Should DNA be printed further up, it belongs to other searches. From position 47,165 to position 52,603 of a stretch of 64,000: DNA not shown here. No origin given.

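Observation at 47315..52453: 1712-aa DUF4011 / Upf1-like SF1 helicase fused to a DUF559-type endonuclease: a Mokosh-like helicase-nuclease architecture with a different nuclease.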

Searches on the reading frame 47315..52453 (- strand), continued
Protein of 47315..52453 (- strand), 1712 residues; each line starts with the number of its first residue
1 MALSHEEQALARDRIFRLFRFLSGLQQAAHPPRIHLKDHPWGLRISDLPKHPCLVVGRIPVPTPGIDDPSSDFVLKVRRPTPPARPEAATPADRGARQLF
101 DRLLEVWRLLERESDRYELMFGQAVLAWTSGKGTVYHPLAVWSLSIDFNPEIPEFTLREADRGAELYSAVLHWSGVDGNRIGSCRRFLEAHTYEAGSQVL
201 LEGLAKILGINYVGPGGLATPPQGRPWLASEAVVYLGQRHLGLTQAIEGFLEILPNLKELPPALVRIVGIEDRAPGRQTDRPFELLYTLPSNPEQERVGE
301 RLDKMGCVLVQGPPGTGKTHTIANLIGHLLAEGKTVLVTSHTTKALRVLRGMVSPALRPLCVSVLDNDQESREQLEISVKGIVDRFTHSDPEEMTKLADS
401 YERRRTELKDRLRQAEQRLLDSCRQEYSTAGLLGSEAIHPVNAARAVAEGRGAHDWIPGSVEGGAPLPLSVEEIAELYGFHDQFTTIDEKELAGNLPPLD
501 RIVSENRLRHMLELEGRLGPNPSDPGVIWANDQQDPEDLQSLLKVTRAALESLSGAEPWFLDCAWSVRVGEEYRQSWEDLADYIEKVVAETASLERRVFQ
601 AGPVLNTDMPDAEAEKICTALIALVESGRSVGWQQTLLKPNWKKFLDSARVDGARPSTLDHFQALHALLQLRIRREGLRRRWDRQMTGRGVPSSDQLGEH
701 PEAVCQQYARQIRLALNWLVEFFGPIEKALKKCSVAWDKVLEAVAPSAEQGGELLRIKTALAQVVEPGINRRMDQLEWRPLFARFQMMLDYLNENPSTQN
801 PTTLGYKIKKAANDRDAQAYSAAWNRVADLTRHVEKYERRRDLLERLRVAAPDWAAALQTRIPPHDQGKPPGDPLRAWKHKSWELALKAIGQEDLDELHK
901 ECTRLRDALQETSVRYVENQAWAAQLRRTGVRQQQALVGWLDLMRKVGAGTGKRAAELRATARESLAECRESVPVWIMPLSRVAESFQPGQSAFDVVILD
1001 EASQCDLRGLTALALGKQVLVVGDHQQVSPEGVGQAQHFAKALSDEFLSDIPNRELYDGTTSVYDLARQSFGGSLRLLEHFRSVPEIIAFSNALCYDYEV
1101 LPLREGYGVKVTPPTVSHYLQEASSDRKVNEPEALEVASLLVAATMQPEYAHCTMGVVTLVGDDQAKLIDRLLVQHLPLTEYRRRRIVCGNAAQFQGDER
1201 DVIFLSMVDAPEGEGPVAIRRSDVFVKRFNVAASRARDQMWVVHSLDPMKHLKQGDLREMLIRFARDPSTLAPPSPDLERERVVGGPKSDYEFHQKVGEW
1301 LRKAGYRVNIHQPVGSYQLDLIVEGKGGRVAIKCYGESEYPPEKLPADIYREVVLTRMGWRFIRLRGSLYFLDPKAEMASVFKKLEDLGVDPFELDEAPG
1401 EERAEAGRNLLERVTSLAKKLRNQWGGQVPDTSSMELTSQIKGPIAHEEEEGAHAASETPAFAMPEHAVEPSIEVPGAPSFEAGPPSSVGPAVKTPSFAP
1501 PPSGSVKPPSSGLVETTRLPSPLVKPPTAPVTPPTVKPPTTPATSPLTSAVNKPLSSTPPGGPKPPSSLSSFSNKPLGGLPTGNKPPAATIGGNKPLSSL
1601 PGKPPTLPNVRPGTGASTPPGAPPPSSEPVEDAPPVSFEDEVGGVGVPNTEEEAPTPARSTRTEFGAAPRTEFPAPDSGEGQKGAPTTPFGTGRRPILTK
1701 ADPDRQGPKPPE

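Call 31: find_related_loci(query=A1, collection=genome_contigs, flank=10000)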
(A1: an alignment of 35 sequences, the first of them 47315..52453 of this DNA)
Query A1 (1712 aa) in genome_contigs; peptide patterns used: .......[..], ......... (x = any residue, [..] = any of these).
600 stretches matched a pattern (row limit reached: there are more); 455 encode a relative of the query (tblastn E <= 1e-3); the best 80 are kept; 80 distinct loci.
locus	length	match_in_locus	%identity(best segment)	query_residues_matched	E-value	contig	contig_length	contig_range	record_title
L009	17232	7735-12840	86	1-1706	0e+0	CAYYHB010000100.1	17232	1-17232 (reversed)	MAG TPA_asm: uncultured Burkholderiales bacterium isolate SRP329715_co1_347 genome assembly, contig: NODE_4900_length_17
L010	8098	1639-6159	38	2-1425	0e+0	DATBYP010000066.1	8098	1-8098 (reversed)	MAG TPA_asm: Candidatus Acidoferrum sp. isolate SMAG_U7596 k141_1474225, whole genome shotgun sequence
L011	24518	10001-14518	37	3-1425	0e+0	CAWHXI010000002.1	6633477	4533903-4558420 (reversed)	MAG: uncultured Acidobacteriota bacterium isolate MFD00731.bin.1.159 genome assembly, contig: contig_8013, whole genome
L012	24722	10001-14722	40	10-1433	0e+0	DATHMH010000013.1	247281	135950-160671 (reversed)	MAG TPA_asm: Terriglobales bacterium isolate SMAG_U12627 k141_413115, whole genome shotgun sequence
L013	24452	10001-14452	38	11-1425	0e+0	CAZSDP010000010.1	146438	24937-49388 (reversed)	MAG TPA_asm: uncultured Planctomycetia bacterium isolate binchicken_co275_154 genome assembly, contig: NODE_32_length_14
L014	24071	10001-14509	38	1-1431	0e+0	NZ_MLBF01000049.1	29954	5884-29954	Desulfosporosinus metallidurans strain OL contig00049, whole genome shotgun sequence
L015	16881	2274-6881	37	10-1477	0e+0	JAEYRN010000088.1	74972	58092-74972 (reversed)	MAG: Bacillota bacterium isolate OH_CBB_61 k127_182726, whole genome shotgun sequence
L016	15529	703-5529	37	1-1512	0e+0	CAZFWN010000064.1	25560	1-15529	MAG TPA_asm: uncultured Ktedonobacterales bacterium isolate SRP272529_co1_230 genome assembly, contig: NODE_3018_length_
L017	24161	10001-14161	38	67-1441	0e+0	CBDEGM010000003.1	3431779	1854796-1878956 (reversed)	MAG: Acidobacteriota bacterium isolate 63da1ed5-0035-4823-a345-c6a6c0b04f97 genome assembly, contig: contig_3, whole gen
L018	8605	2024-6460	37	9-1425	0e+0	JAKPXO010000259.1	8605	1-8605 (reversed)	MAG: Acidobacteriota bacterium isolate USPA_metabat.87 k141_415386, whole genome shotgun sequence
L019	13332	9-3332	42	301-1425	0e+0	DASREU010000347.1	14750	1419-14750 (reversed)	MAG TPA_asm: Myxococcales bacterium isolate SMAG_U10014 k141_932192, whole genome shotgun sequence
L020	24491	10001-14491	38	12-1425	0e+0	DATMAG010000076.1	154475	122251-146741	MAG TPA_asm: Blastocatellia bacterium isolate SMAG_U13319 k141_180556, whole genome shotgun sequence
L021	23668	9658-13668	32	98-1425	0e+0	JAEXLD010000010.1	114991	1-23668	MAG: Bacillota bacterium isolate OH_HBlB_263 k127_286434, whole genome shotgun sequence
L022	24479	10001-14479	35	7-1425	0e+0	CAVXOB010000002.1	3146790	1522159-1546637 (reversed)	MAG: uncultured Planctomycetota bacterium isolate MFD01721.bin.1.88 genome assembly, contig: contig_10118, whole genome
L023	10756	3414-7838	32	10-1399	0e+0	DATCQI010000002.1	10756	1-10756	MAG TPA_asm: Rugosibacter sp. isolate SMAG_U7249 k141_23012, whole genome shotgun sequence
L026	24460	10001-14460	33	12-1426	0e+0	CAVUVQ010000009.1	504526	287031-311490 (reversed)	MAG: uncultured Chloroflexia bacterium isolate MFD01213.bin.2.17 genome assembly, contig: contig_22155, whole genome sho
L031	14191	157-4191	37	94-1430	0e+0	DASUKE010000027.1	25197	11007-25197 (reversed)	MAG TPA_asm: Gemmatimonadaceae bacterium isolate SMAG_U1505 k141_450401, whole genome shotgun sequence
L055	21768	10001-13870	28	110-1405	9e-134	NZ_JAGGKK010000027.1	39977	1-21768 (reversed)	Virgibacillus litoralis strain DSM 21085 Ga0454118_27, whole genome shotgun sequence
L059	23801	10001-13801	29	96-1392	2e-124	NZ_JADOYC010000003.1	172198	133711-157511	Exiguobacterium abrahamii strain TBG-PICH-001 NODE_3_length_172120_cov_67.483177, whole genome shotgun sequence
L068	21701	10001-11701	39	840-1403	5e-115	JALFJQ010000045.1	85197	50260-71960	MAG: Clostridiales bacterium isolate SUG741 k141_563171, whole genome shotgun sequence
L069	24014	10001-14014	27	100-1409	6e-114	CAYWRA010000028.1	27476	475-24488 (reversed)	MAG TPA_asm: uncultured bacterium isolate binchicken_co261_19 genome assembly, contig: NODE_60_length_27476_cov_6.838372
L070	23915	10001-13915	29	118-1392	2e-112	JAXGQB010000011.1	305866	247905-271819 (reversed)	MAG: Anaerolineae bacterium isolate AnMBR.bin316 bin316_11, whole genome shotgun sequence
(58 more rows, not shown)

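Call 36: search_protein_families(library=pfam, alignment_id=A2, max_evalue=0.00001)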
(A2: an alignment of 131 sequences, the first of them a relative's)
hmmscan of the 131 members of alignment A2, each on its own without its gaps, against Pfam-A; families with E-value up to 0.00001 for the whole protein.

A. member 1, L009:4374-5381:+ (336 aa): 1 family
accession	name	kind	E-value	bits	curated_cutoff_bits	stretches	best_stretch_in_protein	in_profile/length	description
PF13521.12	AAA_28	-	5.9e-35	121.3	27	1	155-313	1-164/164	AAA domain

B. families by the number of members that match (of 131 scanned): 187 families (the first 25 are shown)
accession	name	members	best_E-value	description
PF04471.18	Mrr_cat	4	1.7e-23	Restriction endonuclease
PF13242.12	Hydrolase_like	3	6.4e-27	HAD-hyrolase-like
PF00270.35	DEAD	3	5.9e-26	DEAD/DEAH box helicase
PF00271.37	Helicase_C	3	1.8e-24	Helicase conserved C-terminal domain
PF00702.32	Hydrolase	3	3.8e-15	haloacid dehalogenase-like hydrolase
PF13419.12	HAD_2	3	6.5e-14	Haloacid dehalogenase-like hydrolase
PF04851.21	ResIII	3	1.1e-13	Type III restriction enzyme, res subunit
PF00872.24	Transposase_mut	2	3.5e-112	Transposase, Mutator family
PF02384.22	N6_Mtase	2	4e-70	N-6 DNA Methylase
PF08665.17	PglZ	2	1.9e-62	PglZ domain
PF03235.19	GmrSD_N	2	1.3e-30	GmrSD restriction endonuclease, N-terminal domain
PF12161.14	HsdM_N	2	2.1e-23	HsdM N-terminal domain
PF04055.27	Radical_SAM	2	6.5e-23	Radical SAM superfamily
PF04542.20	Sigma70_r2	2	1.8e-19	Sigma-70 region 2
PF00176.29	SNF2-rel_dom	2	2e-17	SNF2-related domain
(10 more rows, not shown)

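Call 37: search_protein_families(library=padloc, alignment_id=A2, max_evalue=1e-10)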
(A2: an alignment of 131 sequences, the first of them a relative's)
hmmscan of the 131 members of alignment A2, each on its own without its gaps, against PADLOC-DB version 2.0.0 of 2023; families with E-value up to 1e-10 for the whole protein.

A. member 1, L009:4374-5381:+ (336 aa): 0 families

B. families by the number of members that match (of 131 scanned): 295 families (the first 25 are shown)
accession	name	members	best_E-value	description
PDLC04815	PDC-S02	3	2.7e-153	-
PDLC04819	PDC-S02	3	2e-135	-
PDLC04806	PDC-S02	3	2.2e-42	-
PDLC04824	PDC-S02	3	1.1e-17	-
PDLC04799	PDC-S02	3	2.6e-12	-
PDLC02620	DrmD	2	0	DrmD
PDLC02564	PglZ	2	0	PglZ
PDLC03029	MTase_I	2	6.3e-241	Type I methyltransferase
PDLC02547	PglZ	2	2.1e-213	PglZ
PDLC03021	MTase_I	2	3.8e-199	Type I methyltransferase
PDLC00659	HmaA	2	9.3e-148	SNF2 helicase / DEAD-box helicase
PDLC02563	PglZ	2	8e-138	PglZ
PDLC02500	BrxHI|BrxHII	2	1.3e-107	BrxHI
PDLC02557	PglZ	2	2.9e-104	PglZ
PDLC02621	DrmD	2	8e-99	DrmD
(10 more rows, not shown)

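Call 63: search_protein_families(library=ncbifam, proteins=[P0113, P0118, P0013], max_evalue=1e-20)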
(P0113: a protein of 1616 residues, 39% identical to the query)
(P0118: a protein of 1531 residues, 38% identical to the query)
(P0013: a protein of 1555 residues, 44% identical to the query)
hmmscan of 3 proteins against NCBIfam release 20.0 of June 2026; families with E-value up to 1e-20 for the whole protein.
P0113 (1616 aa): 2 families
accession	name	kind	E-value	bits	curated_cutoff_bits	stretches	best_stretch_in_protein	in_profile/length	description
NF058533.1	antiphage_ProA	equivalog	3.4e-60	203.8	1500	1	675-1502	919-1727/1903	anti-phage protein ProA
NF042953.1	Hhe_antiphage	equivalog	3.5e-49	167.2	2000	1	1073-1490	1262-1692/1797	DUF4011 domain-containing anti-phage protein Hhe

P0118 (1531 aa): 3 families
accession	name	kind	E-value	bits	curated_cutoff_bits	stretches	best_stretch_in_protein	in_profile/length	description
NF058533.1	antiphage_ProA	equivalog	1.7e-56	191.5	1500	1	1059-1490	1285-1726/1903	anti-phage protein ProA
NF042953.1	Hhe_antiphage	equivalog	6.9e-41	139.7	2000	1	1056-1482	1260-1695/1797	DUF4011 domain-containing anti-phage protein Hhe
NF040671.1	PLuB_AAA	exception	2.6e-23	81.4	999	0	1209-1355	1122-1249/1256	PLuB system helicase-like protein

P0013 (1555 aa): 2 families
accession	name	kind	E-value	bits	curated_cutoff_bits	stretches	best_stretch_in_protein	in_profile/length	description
NF058533.1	antiphage_ProA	equivalog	1.6e-52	178.4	1500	1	733-1442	1048-1753/1903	anti-phage protein ProA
NF042953.1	Hhe_antiphage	equivalog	1.3e-41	142.2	2000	1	976-1415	1262-1707/1797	DUF4011 domain-containing anti-phage protein Hhe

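Call 66: find_encoding_contigs(protein=P0013, flank=8000, max_places=1)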
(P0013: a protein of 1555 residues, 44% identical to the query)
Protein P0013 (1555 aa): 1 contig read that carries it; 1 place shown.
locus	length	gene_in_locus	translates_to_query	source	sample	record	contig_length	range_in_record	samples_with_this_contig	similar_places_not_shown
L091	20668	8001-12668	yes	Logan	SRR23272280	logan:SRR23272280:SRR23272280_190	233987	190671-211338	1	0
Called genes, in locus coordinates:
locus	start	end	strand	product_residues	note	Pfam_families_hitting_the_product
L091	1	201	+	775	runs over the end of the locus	PF00912:Transgly, PF00905:Transpeptidase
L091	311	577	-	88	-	-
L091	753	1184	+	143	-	-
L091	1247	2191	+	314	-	-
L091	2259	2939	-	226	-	PF10014:2OG-Fe_Oxy_2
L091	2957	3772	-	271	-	PF12146:Hydrolase_4 (faint)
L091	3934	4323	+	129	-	-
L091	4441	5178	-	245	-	PF00756:Esterase (weak)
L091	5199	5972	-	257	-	PF03372:Exo_endo_phos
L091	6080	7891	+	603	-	PF08439:Peptidase_M3_N, PF01432:Peptidase_M3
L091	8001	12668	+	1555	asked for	PF00580:UvrD-helicase (faint), PF13086:AAA_11, PF13191:AAA_16 (faint), PF13604:AAA_30 (weak), PF20720:nSTAND3 (faint), PF13245:AAA_19 (faint), PF13087:AAA_12, PF18741:MTES_1575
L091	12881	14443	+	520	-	-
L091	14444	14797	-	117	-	PF01627:Hpt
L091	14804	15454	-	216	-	PF04264:YceI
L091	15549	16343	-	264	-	PF00753:Lactamase_B, PF23023:Anti-Pycsar_Apyc1 (weak)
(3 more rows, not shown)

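Call 67: find_encoding_contigs(protein=P0030, flank=8000, max_places=1)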
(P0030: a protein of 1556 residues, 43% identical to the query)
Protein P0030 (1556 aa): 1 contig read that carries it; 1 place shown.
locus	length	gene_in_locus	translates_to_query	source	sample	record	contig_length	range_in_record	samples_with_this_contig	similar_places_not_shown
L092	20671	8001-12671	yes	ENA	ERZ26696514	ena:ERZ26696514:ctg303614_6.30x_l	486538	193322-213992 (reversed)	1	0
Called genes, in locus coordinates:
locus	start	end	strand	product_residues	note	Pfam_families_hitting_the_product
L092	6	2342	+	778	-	PF00912:Transgly, PF00905:Transpeptidase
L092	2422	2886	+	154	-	-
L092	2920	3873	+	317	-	-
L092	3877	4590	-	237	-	PF10014:2OG-Fe_Oxy_2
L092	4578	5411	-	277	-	PF12146:Hydrolase_4 (faint)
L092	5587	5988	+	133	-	-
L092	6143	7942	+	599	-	PF08439:Peptidase_M3_N, PF01432:Peptidase_M3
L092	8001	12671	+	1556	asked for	PF00580:UvrD-helicase (faint), PF13086:AAA_11, PF13604:AAA_30 (weak), PF20720:nSTAND3 (faint), PF13245:AAA_19 (faint), PF13087:AAA_12, PF18741:MTES_1575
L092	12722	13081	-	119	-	PF01627:Hpt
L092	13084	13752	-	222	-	PF04264:YceI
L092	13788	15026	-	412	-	PF00871:Acetate_kinase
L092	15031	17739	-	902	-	PF18339:Tudor_1_RapA, PF00176:SNF2-rel_dom (faint), PF04851:ResIII (weak), PF00271:Helicase_C, PF12137:RapA_C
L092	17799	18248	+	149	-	PF22091:DUF6941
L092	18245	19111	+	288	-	-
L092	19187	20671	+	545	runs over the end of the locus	PF02463:SMC_N (faint), PF00005:ABC_tran, PF13304:AAA_21 (faint), PF13476:AAA_23 (faint), PF13555:AAA_29 (faint), PF12848:ABC_tran_Xtn, PF00005:ABC_tran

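Call 68: find_encoding_contigs(protein=P0024, flank=8000, max_places=1)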
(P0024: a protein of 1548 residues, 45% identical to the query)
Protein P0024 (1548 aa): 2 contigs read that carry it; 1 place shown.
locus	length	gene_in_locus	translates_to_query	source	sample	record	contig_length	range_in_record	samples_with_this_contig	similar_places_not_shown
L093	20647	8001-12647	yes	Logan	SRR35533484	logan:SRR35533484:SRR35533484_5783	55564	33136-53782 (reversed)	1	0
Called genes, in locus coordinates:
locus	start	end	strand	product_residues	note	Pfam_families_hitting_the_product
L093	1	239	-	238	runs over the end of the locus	PF10014:2OG-Fe_Oxy_2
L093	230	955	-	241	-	-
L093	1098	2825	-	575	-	PF00474:SSF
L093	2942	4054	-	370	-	-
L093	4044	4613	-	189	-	PF04542:Sigma70_r2, PF08281:Sigma70_r4_2, PF04545:Sigma70_r4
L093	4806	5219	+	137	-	-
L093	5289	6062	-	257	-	PF03372:Exo_endo_phos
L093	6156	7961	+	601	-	PF08439:Peptidase_M3_N, PF01432:Peptidase_M3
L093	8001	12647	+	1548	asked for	PF00580:UvrD-helicase (faint), PF13086:AAA_11, PF13604:AAA_30 (weak), PF20720:nSTAND3 (faint), PF13245:AAA_19 (faint), PF13087:AAA_12, PF18741:MTES_1575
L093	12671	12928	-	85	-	PF13560:HTH_31 (weak)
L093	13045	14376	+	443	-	-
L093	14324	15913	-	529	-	PF01435:Peptidase_M48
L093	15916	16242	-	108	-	PF01627:Hpt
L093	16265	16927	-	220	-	PF04264:YceI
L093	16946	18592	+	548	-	PF02518:HATPase_c, PF25794:SACS (faint), PF13589:HATPase_c_3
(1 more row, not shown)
